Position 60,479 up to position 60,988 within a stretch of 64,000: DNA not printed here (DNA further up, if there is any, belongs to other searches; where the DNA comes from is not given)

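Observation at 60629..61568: Three-gene operon with two paralogous PHD-like C4HC3 zinc fingers (one fused to an HTH) and a small membrane protein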

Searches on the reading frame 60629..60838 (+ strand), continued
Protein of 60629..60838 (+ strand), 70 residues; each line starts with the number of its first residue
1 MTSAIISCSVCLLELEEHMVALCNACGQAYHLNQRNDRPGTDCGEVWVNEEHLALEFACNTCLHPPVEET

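Call 72: search_protein_families(library=ncbifam, proteins=[L086:3772-5001:+, L091:939-2183:+, L081:4782-6017:+], max_evalue=0.00001)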
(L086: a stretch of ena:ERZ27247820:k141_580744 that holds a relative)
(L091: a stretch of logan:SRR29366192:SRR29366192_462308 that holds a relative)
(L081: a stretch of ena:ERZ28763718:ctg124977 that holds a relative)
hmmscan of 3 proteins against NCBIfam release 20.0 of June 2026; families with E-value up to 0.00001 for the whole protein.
L086:3772-5001:+ (410 aa): 8 families
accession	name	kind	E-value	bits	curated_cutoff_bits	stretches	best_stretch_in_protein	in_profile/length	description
NF041569.1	A-tRNAntase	equivalog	3.5e-33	114.9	1440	1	7-262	453-705/880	A-adding tRNA nucleotidyltransferase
TIGR02692.1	tRNA_CCA_actino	equivalog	4.7e-27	94.8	438.8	1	25-250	19-241/466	CCA tRNA nucleotidyltransferase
NF009814.0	PRK13299.1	equivalog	2e-21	76.5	290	1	38-268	25-244/396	CCA tRNA nucleotidyltransferase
TIGR01942.1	pcnB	subfamily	8.3e-14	51.2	305.65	1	38-253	34-242/425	polynucleotide adenylyltransferase PcnB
NF008137.0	PRK10885.1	equivalog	3.4e-12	45.9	451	1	125-191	83-144/409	multifunctional CCA addition/repair protein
NF009813.0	PRK13298.1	equivalog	6.9e-11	41.7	606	1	125-191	83-144/417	tRNA CCA-pyrophosphorylase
NF009811.0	PRK13296.1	equivalog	1.5e-09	37.2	469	1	125-190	83-143/360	CCA tRNA nucleotidyltransferase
NF008634.1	PRK11623.1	equivalog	4.8e-08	32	702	1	36-251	63-282/469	polynucleotide adenylyltransferase PcnB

L091:939-2183:+ (415 aa): 9 families
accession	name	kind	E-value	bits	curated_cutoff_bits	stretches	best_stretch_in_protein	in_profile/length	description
NF041569.1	A-tRNAntase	equivalog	1.7e-73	248.2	1440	2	3-241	454-695/880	A-adding tRNA nucleotidyltransferase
TIGR02692.1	tRNA_CCA_actino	equivalog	7.7e-40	136.9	438.8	1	12-239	11-241/466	CCA tRNA nucleotidyltransferase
NF009814.0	PRK13299.1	equivalog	4.7e-39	134.6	290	1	25-408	17-392/396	CCA tRNA nucleotidyltransferase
TIGR01942.1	pcnB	subfamily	5.5e-32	111.1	305.65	1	27-242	28-242/425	polynucleotide adenylyltransferase PcnB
NF008137.0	PRK10885.1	equivalog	1e-24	87.1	451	1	31-241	3-210/409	multifunctional CCA addition/repair protein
NF009813.0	PRK13298.1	equivalog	1.9e-19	69.8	606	1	31-234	3-203/417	tRNA CCA-pyrophosphorylase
NF008634.1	PRK11623.1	equivalog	1.8e-16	59.8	702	1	28-211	60-253/469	polynucleotide adenylyltransferase PcnB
NF009812.0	PRK13297.1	equivalog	1.7e-15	57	624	1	21-307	4-282/364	tRNA CCA-pyrophosphorylase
NF009811.0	PRK13296.1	equivalog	1.9e-12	46.7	469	1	31-194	3-161/360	CCA tRNA nucleotidyltransferase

L081:4782-6017:+ (412 aa): 8 families
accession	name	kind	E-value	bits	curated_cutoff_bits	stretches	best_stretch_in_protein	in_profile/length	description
NF041569.1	A-tRNAntase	equivalog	7.8e-40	136.9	1440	1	11-255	459-705/880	A-adding tRNA nucleotidyltransferase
TIGR02692.1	tRNA_CCA_actino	equivalog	9e-38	130.1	438.8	1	18-245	14-243/466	CCA tRNA nucleotidyltransferase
NF009814.0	PRK13299.1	equivalog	7.1e-31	107.6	290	1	35-241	24-225/396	CCA tRNA nucleotidyltransferase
NF008137.0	PRK10885.1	equivalog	4e-23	81.9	451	1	118-245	83-210/409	multifunctional CCA addition/repair protein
TIGR01942.1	pcnB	subfamily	2.7e-22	79.2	305.65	1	35-246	33-242/425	polynucleotide adenylyltransferase PcnB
NF009813.0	PRK13298.1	equivalog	2.6e-15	56.2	606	1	118-217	83-182/417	tRNA CCA-pyrophosphorylase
NF008634.1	PRK11623.1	equivalog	1.6e-13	50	702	1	117-215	156-253/469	polynucleotide adenylyltransferase PcnB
NF009811.0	PRK13296.1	equivalog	5e-09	35.5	469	1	118-186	83-146/360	CCA tRNA nucleotidyltransferase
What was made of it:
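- The neighbouring enzymes reach no NCBIfam equivalog cut-off, so their activity is unknown (call 72).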

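Call 76: search_solved_structures(query=A6, max_evalue=1, show_alignments=2)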
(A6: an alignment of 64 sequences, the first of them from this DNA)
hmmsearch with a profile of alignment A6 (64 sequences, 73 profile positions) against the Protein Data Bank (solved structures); distinct sequences matched with E-value up to 1: 54.
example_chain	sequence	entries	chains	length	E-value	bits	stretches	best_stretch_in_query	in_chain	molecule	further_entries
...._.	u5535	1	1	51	0.00021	24.2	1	7-32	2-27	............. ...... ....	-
2kmk_A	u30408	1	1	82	0.0029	20.6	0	22-37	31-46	Zinc finger protein Gfi-1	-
1wev_A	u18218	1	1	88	0.0039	20.1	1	3-71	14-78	RIKEN cDNA 1110020M19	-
2ysm_A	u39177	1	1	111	0.0052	19.7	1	5-31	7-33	Myeloid/lymphoid or mixed-lineage leukemia protein 3 homolog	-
3zvz_B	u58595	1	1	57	0.0078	19.2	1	7-33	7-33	E3 UBIQUITIN-PROTEIN LIGASE UHRF1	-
2miq_A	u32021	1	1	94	0.014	18.3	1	4-31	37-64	Lysine-specific demethylase lid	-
2yt5_A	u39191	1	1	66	0.02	17.9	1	5-36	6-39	Metal-response element-binding transcription factor 2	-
9fhl_C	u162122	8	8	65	0.023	17.6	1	20-62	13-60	Small zinc finger protein HVO-2753-like zinc-binding pocket domain-containing protein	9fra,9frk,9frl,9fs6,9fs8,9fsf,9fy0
2mny_A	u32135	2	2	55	0.024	17.6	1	7-32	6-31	Lysine-specific demethylase 5B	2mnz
2e6r_A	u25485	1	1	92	0.024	17.6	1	5-32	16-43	Jumonji/ARID domain-containing protein 1D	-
5vab_A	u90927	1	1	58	0.025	17.5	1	5-32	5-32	ATXR5 PHD domain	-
6vfo_A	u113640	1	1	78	0.031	17.3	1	7-33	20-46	E3 ubiquitin-protein ligase UHRF1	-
5xog_L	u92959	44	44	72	0.037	17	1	22-50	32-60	RNA polymerase subunit ABC10-alpha | RNA polymerase subunit, found in RNA polymerase complexes I, II, and III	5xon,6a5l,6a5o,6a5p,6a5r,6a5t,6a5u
7xga_A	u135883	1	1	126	0.042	16.8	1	6-33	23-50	Chimera of E3 ubiquitin-protein ligase UHRF1 and Developmental pluripotency-associated pro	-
5x4z_L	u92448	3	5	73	0.045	16.7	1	22-50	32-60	RNA polymerase subunit, found in RNA polymerase complexes I, II, and III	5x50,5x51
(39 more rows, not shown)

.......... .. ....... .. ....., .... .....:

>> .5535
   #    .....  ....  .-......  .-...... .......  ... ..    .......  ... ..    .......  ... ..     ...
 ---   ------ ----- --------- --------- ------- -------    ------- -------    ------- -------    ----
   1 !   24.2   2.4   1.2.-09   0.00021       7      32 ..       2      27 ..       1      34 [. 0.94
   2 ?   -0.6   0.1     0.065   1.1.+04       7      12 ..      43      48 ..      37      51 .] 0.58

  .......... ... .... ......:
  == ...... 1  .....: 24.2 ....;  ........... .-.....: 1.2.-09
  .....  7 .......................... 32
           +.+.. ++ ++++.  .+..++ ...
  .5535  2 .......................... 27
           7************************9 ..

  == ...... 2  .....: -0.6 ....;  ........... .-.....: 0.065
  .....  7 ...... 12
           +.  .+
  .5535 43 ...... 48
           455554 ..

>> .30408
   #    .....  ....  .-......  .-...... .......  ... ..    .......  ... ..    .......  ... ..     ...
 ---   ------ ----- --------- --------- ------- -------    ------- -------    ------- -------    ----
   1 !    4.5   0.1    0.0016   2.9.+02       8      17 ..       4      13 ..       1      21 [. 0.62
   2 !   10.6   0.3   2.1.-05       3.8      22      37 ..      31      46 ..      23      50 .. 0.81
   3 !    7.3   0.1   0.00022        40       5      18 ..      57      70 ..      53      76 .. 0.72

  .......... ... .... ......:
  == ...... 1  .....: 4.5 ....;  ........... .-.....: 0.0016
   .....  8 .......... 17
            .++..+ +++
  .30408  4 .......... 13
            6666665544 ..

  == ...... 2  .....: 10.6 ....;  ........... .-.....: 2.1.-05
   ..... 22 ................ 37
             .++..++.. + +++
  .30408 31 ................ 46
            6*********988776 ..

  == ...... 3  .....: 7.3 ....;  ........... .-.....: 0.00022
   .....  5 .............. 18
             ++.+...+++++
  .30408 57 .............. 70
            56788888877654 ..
